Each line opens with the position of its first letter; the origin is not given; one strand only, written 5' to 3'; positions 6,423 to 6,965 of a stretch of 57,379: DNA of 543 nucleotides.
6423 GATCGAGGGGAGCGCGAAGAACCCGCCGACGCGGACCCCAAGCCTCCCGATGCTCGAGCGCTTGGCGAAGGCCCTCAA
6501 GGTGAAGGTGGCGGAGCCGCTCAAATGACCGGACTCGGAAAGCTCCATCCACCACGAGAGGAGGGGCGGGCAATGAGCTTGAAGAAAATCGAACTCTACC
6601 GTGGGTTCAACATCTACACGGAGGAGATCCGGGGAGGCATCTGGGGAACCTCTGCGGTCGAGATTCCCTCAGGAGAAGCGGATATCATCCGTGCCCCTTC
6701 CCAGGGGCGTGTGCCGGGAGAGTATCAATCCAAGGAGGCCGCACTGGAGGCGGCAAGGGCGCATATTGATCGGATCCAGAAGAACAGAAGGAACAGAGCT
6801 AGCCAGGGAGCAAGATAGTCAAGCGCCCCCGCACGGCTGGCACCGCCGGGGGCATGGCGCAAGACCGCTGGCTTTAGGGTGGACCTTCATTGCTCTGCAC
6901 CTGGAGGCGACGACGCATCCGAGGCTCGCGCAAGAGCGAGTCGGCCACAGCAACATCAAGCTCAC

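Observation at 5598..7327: Decayed tRNA-Val-integrated islet carrying a TIR-domain gene, an XRE HTH gene and an 81-aa ORF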

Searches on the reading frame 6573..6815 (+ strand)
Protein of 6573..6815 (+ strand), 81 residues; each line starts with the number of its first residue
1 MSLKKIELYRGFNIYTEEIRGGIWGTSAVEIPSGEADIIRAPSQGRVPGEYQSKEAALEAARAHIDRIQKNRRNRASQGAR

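Call 7: search_protein_families(library=pfam, proteins=[window:6573-6815:+], max_evalue=1)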
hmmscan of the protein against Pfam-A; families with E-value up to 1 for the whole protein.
window:6573-6815:+ (81 aa): 0 families

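Call 8: search_protein_families(library=padloc, proteins=[window:6573-6815:+], max_evalue=1)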
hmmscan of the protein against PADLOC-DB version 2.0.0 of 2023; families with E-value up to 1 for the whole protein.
window:6573-6815:+ (81 aa): 0 families

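Call 19: find_homologous_proteins(query=window:6573-6815:+, max_evalue=0.01)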
Query window:6573-6815:+ (81 aa): 76 proteins with E <= 0.01 among 77 candidates.
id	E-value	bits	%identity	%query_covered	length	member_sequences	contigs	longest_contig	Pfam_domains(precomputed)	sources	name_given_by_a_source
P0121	2.2e-43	163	98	99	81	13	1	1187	-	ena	-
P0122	7.3e-43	161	96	100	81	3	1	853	-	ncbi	-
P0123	1.1e-40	154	89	99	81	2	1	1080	-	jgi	jgi:hypothetical protein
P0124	1.4e-40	154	88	99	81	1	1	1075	-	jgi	jgi:hypothetical protein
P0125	5.5e-40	152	89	100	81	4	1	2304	-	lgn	-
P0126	1.2e-39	151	88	100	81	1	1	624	-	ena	-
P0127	1.4e-39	151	93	99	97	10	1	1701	-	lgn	-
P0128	1.9e-39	150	89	99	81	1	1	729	-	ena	-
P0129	7.7e-39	148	89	99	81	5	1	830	-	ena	-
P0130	1.5e-38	147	86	100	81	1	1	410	-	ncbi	-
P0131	1.9e-38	147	88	99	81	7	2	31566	-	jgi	jgi:hypothetical protein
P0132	4.4e-38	146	86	99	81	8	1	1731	-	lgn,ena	-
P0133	7.5e-38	145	86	100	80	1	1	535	-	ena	-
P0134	4.2e-37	143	86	99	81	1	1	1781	-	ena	-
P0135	1.0e-36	142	84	99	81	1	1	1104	-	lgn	-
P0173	4.0e-27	111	67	100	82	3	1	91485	-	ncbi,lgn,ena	-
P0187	5.8e-24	101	67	95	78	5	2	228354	-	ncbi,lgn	-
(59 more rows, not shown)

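Call 20: find_encoding_contigs(protein=P0131, flank=8000, max_places=3)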
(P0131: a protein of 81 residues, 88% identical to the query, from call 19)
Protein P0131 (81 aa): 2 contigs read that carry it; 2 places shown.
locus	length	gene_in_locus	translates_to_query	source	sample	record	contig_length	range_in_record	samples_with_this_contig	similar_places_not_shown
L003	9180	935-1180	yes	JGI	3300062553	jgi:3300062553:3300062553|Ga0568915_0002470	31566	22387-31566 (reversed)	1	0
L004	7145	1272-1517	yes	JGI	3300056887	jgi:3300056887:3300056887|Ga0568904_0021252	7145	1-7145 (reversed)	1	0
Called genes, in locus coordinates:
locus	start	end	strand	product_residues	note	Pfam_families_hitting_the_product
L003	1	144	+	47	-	?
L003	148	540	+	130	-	PF13744:HTH_37, PF13560:HTH_31 (weak), PF01381:HTH_3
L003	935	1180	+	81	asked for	-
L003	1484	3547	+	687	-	PF07973:tRNA_SAD, PF00587:tRNA-synt_2b, PF03129:HGTP_anticodon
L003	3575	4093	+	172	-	PF05198:IF3_N, PF00707:IF3_C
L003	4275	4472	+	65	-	PF01632:Ribosomal_L35p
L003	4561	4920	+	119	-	PF00453:Ribosomal_L20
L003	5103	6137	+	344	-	PF02912:Phe_tRNA-synt_N, PF01409:tRNA-synt_2d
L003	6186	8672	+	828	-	PF01588:tRNA_bind, PF03483:B3_4, PF03484:B5, PF17759:tRNA_synthFbeta, PF03147:FDX-ACB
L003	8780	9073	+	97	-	-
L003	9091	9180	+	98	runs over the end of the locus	PF05164:ZapA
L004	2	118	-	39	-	?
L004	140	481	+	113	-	PF05973:Gp49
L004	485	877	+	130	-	PF13744:HTH_37, PF13560:HTH_31 (weak), PF01381:HTH_3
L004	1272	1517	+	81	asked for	-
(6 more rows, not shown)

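Call 21: find_encoding_contigs(protein=P0187, flank=8000, max_places=3)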
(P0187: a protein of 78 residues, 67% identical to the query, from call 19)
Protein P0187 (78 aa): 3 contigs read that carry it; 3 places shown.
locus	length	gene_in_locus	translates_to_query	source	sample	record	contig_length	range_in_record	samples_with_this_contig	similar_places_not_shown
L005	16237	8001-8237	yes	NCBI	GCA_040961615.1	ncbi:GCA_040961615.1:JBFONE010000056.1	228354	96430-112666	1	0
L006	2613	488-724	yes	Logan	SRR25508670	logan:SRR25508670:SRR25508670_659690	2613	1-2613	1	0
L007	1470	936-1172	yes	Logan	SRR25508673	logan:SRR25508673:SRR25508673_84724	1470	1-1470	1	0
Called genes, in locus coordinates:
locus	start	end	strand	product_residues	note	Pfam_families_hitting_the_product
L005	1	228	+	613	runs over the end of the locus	PF13520:AA_permease_2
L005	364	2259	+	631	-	PF00672:HAMP, PF00989:PAS, PF08448:PAS_4, PF13188:PAS_8 (weak), PF13426:PAS_9, PF13596:PAS_10 (weak), PF00512:HisKA, PF02518:HATPase_c, +1 more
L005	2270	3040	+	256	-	PF00072:Response_reg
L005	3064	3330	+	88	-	PF01541:GIY-YIG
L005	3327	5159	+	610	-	PF00005:ABC_tran, PF13304:AAA_21 (faint), PF13555:AAA_29 (faint), PF00005:ABC_tran, PF16326:ABC_tran_CTD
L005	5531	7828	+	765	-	PF09371:Tex_N, PF22706:Tex_central_region, PF16921:Tex_YqgF, PF14635:HHH_7, PF12836:HHH_3, PF17674:HHH_9, PF00575:S1, PF23459:S1_RRP5 (weak)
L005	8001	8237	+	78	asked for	-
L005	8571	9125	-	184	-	PF00076:RRM_1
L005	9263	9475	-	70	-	PF00313:CSD, PF08206:OB_RNB (weak)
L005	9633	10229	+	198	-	PF07894:SACK1 (faint), PF13091:PLDc_2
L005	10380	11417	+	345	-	PF01464:SLT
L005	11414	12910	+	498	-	PF00496:SBP_bac_5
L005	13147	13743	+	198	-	PF13489:Methyltransf_23, PF01135:PCMT, PF01209:Ubie_methyltran, PF06325:PrmA, PF13847:Methyltransf_31, PF08241:Methyltransf_11, PF08242:Methyltransf_12, PF13649:Methyltransf_25, +2 more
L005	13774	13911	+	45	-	-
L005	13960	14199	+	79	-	PF01206:TusA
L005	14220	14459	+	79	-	-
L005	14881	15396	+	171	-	PF00694:Aconitase_C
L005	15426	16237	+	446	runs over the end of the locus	PF00330:Aconitase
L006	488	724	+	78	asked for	-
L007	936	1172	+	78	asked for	-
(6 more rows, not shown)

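Call 22: find_encoding_contigs(protein=P0173, flank=8000, max_places=3)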
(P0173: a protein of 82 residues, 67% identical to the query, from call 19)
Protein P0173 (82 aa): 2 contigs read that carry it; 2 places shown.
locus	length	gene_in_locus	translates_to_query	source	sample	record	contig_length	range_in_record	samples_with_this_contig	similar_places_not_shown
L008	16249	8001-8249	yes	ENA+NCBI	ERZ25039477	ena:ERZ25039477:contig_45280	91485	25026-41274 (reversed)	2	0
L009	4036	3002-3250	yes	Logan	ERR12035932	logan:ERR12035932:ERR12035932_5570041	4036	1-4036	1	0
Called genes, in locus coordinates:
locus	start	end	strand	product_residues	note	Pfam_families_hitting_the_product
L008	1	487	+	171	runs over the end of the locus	PF00496:SBP_bac_5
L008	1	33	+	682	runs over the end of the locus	PF00528:BPD_transp_1, PF00496:SBP_bac_5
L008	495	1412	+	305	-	PF00528:BPD_transp_1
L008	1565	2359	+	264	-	PF00528:BPD_transp_1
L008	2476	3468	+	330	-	PF00005:ABC_tran, PF13304:AAA_21 (weak), PF08352:oligo_HPY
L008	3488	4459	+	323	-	PF00005:ABC_tran, PF08352:oligo_HPY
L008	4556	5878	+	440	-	PF00919:UPF0004, PF04055:Radical_SAM, PF01938:TRAM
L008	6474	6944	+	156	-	PF05036:SPOR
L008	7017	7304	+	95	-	PF00216:Bac_DNA_binding, PF18291:HU-HIG (weak)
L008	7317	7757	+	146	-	PF00376:MerR, PF13411:MerR_1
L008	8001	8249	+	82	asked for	-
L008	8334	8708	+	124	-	-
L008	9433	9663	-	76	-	-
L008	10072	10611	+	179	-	PF01475:FUR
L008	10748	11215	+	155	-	PF00210:Ferritin, PF02915:Rubrerythrin (faint)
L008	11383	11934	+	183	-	PF00210:Ferritin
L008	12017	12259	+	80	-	PF00173:Cyt-b5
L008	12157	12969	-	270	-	-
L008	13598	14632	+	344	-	PF00356:LacI, PF00532:Peripla_BP_1, PF13407:Peripla_BP_4, PF13377:Peripla_BP_3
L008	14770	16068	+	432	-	PF01547:SBP_bac_1, PF13416:SBP_bac_8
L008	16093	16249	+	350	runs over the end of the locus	PF00528:BPD_transp_1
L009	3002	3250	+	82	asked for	-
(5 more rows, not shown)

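Call 36: search_protein_families(library=phrogs, proteins=[window:6573-6815:+], max_evalue=1)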
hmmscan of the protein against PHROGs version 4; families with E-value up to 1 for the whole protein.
window:6573-6815:+ (81 aa): 1 family
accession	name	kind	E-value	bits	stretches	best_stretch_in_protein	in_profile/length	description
phrog_16695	-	unknown function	0.037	14.8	1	48-76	125-153/155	-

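Call 38: find_related_loci(query=A3, collection=metagenome_contigs, flank=6000)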
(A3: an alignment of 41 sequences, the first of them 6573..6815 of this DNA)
Query A3 (81 aa) in metagenome_contigs; peptide patterns used: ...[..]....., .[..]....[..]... (x = any residue, [..] = any of these).
261 stretches matched a pattern; 66 encode a relative of the query (tblastn E <= 1e-3); 66 distinct loci.
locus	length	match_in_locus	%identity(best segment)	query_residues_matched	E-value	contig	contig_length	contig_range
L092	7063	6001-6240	98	1-80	7e-49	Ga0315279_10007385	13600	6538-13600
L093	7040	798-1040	98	1-81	6e-49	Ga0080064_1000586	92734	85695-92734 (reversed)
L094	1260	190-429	98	1-80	3e-50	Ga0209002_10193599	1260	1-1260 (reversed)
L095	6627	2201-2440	98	1-80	1e-48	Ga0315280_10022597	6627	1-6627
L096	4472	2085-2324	96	1-80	5e-48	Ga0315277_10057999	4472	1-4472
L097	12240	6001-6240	90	1-80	4e-47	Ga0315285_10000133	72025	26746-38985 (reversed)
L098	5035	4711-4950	90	1-80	4e-47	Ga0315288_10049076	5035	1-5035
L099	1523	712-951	90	1-80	4e-48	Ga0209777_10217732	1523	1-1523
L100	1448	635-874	94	1-80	2e-48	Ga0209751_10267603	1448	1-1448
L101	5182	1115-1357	90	1-81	1e-45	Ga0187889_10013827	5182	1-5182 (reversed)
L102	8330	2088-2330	90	1-81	1e-45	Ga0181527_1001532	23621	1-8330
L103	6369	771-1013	89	1-81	2e-45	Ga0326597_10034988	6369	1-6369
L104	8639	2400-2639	90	1-80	4e-45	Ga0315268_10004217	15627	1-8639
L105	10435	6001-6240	90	1-80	4e-45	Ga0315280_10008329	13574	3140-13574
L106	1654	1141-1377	91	1-79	7e-46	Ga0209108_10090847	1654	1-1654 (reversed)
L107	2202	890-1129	86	1-80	8e-44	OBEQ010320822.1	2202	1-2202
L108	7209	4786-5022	88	1-80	1e-41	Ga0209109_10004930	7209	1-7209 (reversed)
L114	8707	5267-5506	78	1-80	7e-39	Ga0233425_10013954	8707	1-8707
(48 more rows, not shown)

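Call 46: predict_structure(alignment_id=A3)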
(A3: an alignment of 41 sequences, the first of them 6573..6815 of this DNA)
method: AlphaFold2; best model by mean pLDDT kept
length: 81 residues; sequences in the alignment: 41
mean_pLDDT: 73.7   pTM: 0.60
mean pLDDT of the five models: 73.7, 70.1, 69.4, 69.3, 57.2
residues with pLDDT >= 90: 0; 70-90: 53; 50-70: 21; < 50: 7
segments of 3 or more residues with pLDDT < 50: 34-37, 79-81
pLDDT, mean of each block of 10 residues (from residue 1): 76 83 81 54 62 85 85 67 43
secondary structure, 60 per line:
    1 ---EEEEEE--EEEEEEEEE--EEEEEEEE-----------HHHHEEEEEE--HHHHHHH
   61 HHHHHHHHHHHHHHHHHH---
elements in order: E4-9 E12-20 E23-30 H42-45 E46-51 H54-78

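Call 50: fold_search(model_id=the predicted structure, library=pdb)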
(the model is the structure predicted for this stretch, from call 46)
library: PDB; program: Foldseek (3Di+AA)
matches with E <= 10: 31; with E <= 0.001: 0
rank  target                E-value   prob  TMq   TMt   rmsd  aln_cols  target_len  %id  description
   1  1uuz_A                2.6e+00  0.03  0.20  0.15  13.8        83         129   14  IVY:A NEW FAMILY OF PROTEIN (released 2004-01-14)
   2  6jka_D                3.1e+00  0.11  0.30  0.12   3.4        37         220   27  Crystal structure of metallo-beta-lactamse, IMP-1, in complex with a thiazole-bearing inhibitor (released 2020-03-25)
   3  1r46_B                3.5e+00  0.18  0.29  0.06   1.5        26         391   12  Structure of human alpha-galactosidase (released 2004-03-16)
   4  2l3t_MODEL_1_A        4.0e+00  0.06  0.28  0.12   9.5        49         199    8  Solution structure of tandem SH2 domain from Spt6 (released 2011-06-15)
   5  1ei5                  4.0e+00  0.01  0.12  0.02  11.6        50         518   10  CRYSTAL STRUCTURE OF A D-AMINOPEPTIDASE FROM OCHROBACTRUM ANTHROPI (released 2000-10-04)
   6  6az3_Z                5.1e+00  0.07  0.32  0.20  14.5        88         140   10  Cryo-EM structure of of the large subunit of Leishmania ribosome bound to paromomycin (released 2017-12-06)
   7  4uw8_A                5.5e+00  0.03  0.22  0.06   7.0        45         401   11  Structure of the carboxy-terminal domain of the bacteriophage T5 L- shaped tail fiber with its intra-molecular chapero (released 2015-08-05)
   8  6fer_C                5.8e+00  0.08  0.29  0.11   3.4        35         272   11  Crystal Structure of human DDR2 kinase in complex with 2-[4,5-difluoro-2-oxo-1'-(1H-pyrazolo[3,4-b]pyridine-5-carbonyl (released 2018-11-28)
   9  9wqx                  5.8e+00  0.04  0.26  0.09   8.2        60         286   18  aminoacyl-tRNA-dependent peptide synthase, Sbb17, complexed with streptothrisamine (released 2026-04-01)
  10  3tv8_A                6.2e+00  0.12  0.29  0.06   1.4        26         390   12  Pharmacological Chaperoning in Human alpha-Galactosidase (released 2012-01-04)
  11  8jxe_B                6.2e+00  0.06  0.25  0.02   3.5        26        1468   19  rat megalin RAP complex head (released 2024-06-19)
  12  4uw8_G                6.6e+00  0.02  0.22  0.06   7.0        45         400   11  Structure of the carboxy-terminal domain of the bacteriophage T5 L- shaped tail fiber with its intra-molecular chapero (released 2015-08-05)
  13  6bsd                  7.0e+00  0.08  0.30  0.10   3.2        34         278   12  DDR1 bound to Dasatinib (released 2018-12-05)
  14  6f3h_B                7.0e+00  0.06  0.23  0.03   1.2        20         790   20  Crystal structure of Dss1 exoribonuclease active site mutant D477N from Candida glabrata (released 2018-01-17)
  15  1r46_A                7.5e+00  0.11  0.29  0.06   1.4        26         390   12  Structure of human alpha-galactosidase (released 2004-03-16)
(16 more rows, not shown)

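Call 56: search_protein_families(library=pfam, proteins=[L095:1466-1708:+, L095:1716-1979:+, L095:588-830:+, L105:1955-2245:+, L105:3611-4660:+, L105:1404-1748:+, L108:3834-4484:+, L114:3171-4004:+, L097:5404-5835:+, L107:1233-1847:+], max_evalue=0.01)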
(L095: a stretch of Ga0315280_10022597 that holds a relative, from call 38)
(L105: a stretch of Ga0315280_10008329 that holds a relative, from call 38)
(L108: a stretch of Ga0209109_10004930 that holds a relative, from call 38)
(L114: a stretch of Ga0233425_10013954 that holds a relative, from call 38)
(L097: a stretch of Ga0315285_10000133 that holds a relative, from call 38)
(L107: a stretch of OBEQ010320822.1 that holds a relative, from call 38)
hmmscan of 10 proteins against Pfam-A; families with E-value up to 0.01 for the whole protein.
L095:1466-1708:+ (81 aa): 1 family
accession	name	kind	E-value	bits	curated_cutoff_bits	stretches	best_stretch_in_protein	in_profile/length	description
PF02604.26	PhdYeFM_antitox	-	2.6e-14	53.2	29.8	1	1-68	1-68/74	Antitoxin Phd_YefM, type II toxin-antitoxin system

L095:1716-1979:+ (88 aa): 3 families
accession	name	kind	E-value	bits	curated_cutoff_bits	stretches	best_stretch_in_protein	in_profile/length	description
PF05016.21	ParE_toxin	-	2.6e-15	57.2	23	1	5-84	1-89/89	ParE toxin of type II toxin-antitoxin system, parDE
PF05973.20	Gp49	-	0.00056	20.3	23.9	1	14-74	2-67/90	Phage derived protein Gp49-like (DUF891)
PF15781.12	ParE-like_toxin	-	0.0047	17.3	28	0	6-87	2-86/87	ParE-like toxin of type II bacterial toxin-antitoxin system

L095:588-830:+ (81 aa): 1 family
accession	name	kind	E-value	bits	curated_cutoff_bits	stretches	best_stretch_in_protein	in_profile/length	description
PF09926.15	DUF2158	-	3.5e-12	46.3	22.3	1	5-49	1-50/50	Uncharacterized small protein (DUF2158)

L105:1955-2245:+ (97 aa): 1 family
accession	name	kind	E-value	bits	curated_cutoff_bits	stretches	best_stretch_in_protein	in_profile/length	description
PF01541.30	GIY-YIG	-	3.8e-05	24.3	22.6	1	24-63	2-42/78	GIY-YIG catalytic domain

L105:3611-4660:+ (350 aa): 2 families
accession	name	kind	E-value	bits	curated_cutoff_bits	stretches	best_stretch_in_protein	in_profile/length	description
PF01972.22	SDH_protease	-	1.5e-16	60.7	31.3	1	79-149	90-160/286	ClpP-like SDH-type serine proteinase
PF25145.1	NfeD1b_N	-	1.2e-07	32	40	1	71-142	18-93/189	NfeD1b, N-terminal domain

L105:1404-1748:+ (115 aa): 1 family
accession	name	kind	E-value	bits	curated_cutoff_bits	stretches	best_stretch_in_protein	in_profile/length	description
PF06156.18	YabA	-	0.0058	17.6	30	1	1-59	1-54/103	Initiation control protein YabA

L108:3834-4484:+ (217 aa): 1 family
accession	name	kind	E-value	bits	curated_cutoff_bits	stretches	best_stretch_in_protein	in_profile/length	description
PF12686.12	DUF3800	-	1.4e-13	52.2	21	1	2-182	1-148/149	Protein of unknown function (DUF3800)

L114:3171-4004:+ (278 aa): 0 families

L097:5404-5835:+ (144 aa): 0 families

L107:1233-1847:+ (205 aa): 0 families

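Call 78: search_protein_families(library=ncbifam, proteins=[window:6573-6815:+, L096:132-1331:+], max_evalue=0.01)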
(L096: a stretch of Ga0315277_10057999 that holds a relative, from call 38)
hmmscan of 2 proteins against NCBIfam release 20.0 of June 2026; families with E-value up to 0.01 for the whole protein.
window:6573-6815:+ (81 aa): 0 families

L096:132-1331:+ (400 aa): 6 families
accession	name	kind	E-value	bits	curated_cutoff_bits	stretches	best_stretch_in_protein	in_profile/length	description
NF040815.2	recomb_XerA_Arch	equivalog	6.2e-17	62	220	2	245-351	152-254/263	site-specific tyrosine recombinase/integron integrase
TIGR02224.1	recomb_XerC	equivalog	2e-12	47.1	335.15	2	276-351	203-277/295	tyrosine recombinase XerC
NF001399.0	PRK00283.1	subfamily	4.2e-07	29.5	279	1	75-351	21-283/300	tyrosine recombinase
TIGR02225.1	recomb_XerD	equivalog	4.8e-07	29.4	329.6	1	75-351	12-274/290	site-specific tyrosine recombinase XerD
TIGR02249.1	integrase_gron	subfamily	4.9e-07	29.4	265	1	308-353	258-302/315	integron integrase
NF007371.0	PRK09871.1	subfamily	0.00018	21.1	222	0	278-350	102-174/198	tyrosine-type DNA invertase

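Call 79: search_protein_families(library=pfam, proteins=[L096:132-1331:+, L096:1575-1991:+], max_evalue=0.01)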
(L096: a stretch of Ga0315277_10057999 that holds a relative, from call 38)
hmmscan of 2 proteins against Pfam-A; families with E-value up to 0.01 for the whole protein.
L096:132-1331:+ (400 aa): 3 families
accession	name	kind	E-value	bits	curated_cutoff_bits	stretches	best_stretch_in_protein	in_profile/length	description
PF00589.27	Phage_integrase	-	2.1e-16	60.6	27.1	1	171-349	6-166/172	Phage integrase family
PF14659.12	Phage_int_SAM_3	-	5.4e-09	36.6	22.6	1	61-116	2-57/58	Phage integrase, N-terminal SAM-like domain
PF22022.2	Phage_int_M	-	0.00028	21.5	27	1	61-156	1-94/96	Phage integrase central domain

L096:1575-1991:+ (139 aa): 0 families

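Call 85: find_related_loci(query=A3, collection=viral_contigs, flank=8000)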
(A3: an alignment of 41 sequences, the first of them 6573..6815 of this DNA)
Query A3 (81 aa) in viral_contigs; peptide patterns used: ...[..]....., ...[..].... (x = any residue, [..] = any of these).
17 stretches matched a pattern, but none encodes a relative of the query by tblastn (E <= 1e-3).

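Call 86: find_related_loci(query=L096:132-1331:+, collection=viral_contigs, flank=8000)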
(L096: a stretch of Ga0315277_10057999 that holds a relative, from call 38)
Query L096:132-1331:+ (400 aa) in viral_contigs; peptide patterns used: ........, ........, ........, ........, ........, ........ (x = any residue, [..] = any of these).
No stretch of DNA in the collection matches any of the patterns.

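Call 92: search_protein_representatives(alignment_id=A3)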
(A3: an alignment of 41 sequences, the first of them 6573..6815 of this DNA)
Query: 41 sequences, 82 profile positions. Proteins with E-value up to 0.001 (for the whole library): 33; up to 1e-10: 6; up to 1e-30: 1. The best 33 are listed.
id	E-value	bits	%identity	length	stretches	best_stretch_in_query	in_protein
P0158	4.5e-40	151.8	-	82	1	1-81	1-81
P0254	2.2e-23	98.3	-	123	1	1-56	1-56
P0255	2.9e-22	94.7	-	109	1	1-61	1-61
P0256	5.2e-12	61.8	-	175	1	1-40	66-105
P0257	6.3e-12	61.6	-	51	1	1-37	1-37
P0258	2.3e-11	59.8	-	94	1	1-40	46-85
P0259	8.9e-10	54.7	-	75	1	2-68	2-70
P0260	8.7e-08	48.3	-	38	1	1-34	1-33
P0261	1.5e-07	47.5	-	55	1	1-31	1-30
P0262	5.4e-07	45.8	-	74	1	1-71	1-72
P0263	6.2e-07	45.6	-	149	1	1-27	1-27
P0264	6.1e-06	42.4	-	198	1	1-69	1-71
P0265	7.9e-06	42.0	-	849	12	30-71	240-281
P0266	2.4e-05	40.5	-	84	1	3-68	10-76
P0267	3.6e-05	39.9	-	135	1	7-67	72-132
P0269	8.3e-05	38.8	-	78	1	7-72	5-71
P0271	1.9e-04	37.6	-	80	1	1-74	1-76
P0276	3.5e-04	36.8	-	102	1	6-76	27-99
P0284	5.9e-04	36.0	-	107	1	1-70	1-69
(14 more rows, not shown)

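Call 93: search_protein_families(library=pfam, proteins=[P0259, P0262, P0264, P0265, P0266, P0267, P0269, P0271, P0276, P0284], max_evalue=0.01)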
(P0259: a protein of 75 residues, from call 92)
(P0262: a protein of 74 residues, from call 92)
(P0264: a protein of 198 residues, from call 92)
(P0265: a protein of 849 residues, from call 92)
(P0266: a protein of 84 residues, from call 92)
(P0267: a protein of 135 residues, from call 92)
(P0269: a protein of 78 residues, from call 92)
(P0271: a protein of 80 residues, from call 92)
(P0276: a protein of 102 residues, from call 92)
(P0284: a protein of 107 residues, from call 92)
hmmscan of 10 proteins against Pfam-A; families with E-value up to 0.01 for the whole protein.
P0259 (75 aa): 0 families

P0262 (74 aa): 0 families

P0264 (198 aa): 1 family
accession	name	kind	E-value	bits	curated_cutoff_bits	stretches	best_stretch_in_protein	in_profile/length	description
PF07238.19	PilZ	-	1.6e-08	35.3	22.5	1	98-185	3-90/102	PilZ domain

P0265 (849 aa): 21 families
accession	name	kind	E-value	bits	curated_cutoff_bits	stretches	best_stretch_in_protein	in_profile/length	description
PF08614.16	ATG16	-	2.8e-10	41.1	33.7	1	293-400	79-186/200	Autophagy protein 16 (ATG16)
PF05218.19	DUF713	-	8.3e-07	29.4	24.5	0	29-95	49-109/185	Protein of unknown function (DUF713)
PF20868.2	TX13_rpt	-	2.4e-06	28.2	40.3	1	140-232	1-93/102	Testis-expressed protein 13, MVPLGDSxSHS repeat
PF06818.20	Fez1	-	9.9e-06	26.6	34.4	0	304-416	5-126/199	Fez1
PF17045.10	CEP63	-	1.3e-05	25.6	33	0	68-160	170-262/263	Centrosomal protein of 63 kDa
PF05278.17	PEARLI-4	-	3.4e-05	24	29.9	0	316-392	151-227/234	Arabidopsis phospholipase-like protein (PEARLI 4)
PF05531.17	NPV_P10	-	5e-05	24.2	29.8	0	177-228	12-66/75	Nucleopolyhedrovirus P10 protein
PF16888.10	YwqH-like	-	6.6e-05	23.6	33.7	0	63-91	94-122/123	YwqH-like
PF06698.16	DUF1192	-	0.00014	22.4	25.5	0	61-85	31-55/58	Protein of unknown function (DUF1192)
PF13166.12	AAA_13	-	0.00015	21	36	0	177-302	350-471/713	AAA domain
PF12072.13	RNase_Y_N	-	0.0002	21.3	32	0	58-117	72-131/201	RNase Y N-terminal region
PF05960.17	DUF885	-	0.00079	19.6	32.4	0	45-133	228-321/532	Bacterial protein of unknown function (DUF885)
PF07889.17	DUF1664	-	0.0012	19.4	34.6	0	53-116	55-118/124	Protein of unknown function (DUF1664)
PF16735.10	MYO10_CC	-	0.0014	19.2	27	0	242-261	33-52/52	Unconventional myosin-X coiled coil domain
PF07888.16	CALCOCO1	-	0.0031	16.9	36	0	32-171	146-274/496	Calcium binding and coiled-coil domain (CALCOCO1) like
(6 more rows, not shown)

P0266 (84 aa): 0 families

P0267 (135 aa): 0 families

P0269 (78 aa): 0 families

P0271 (80 aa): 1 family
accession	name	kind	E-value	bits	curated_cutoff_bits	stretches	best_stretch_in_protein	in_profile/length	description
PF20204.3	DUF6566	-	0.0037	17.8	26.7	1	9-60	8-56/78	Domain of unknown function (DUF6566)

P0276 (102 aa): 0 families

P0284 (107 aa): 0 families
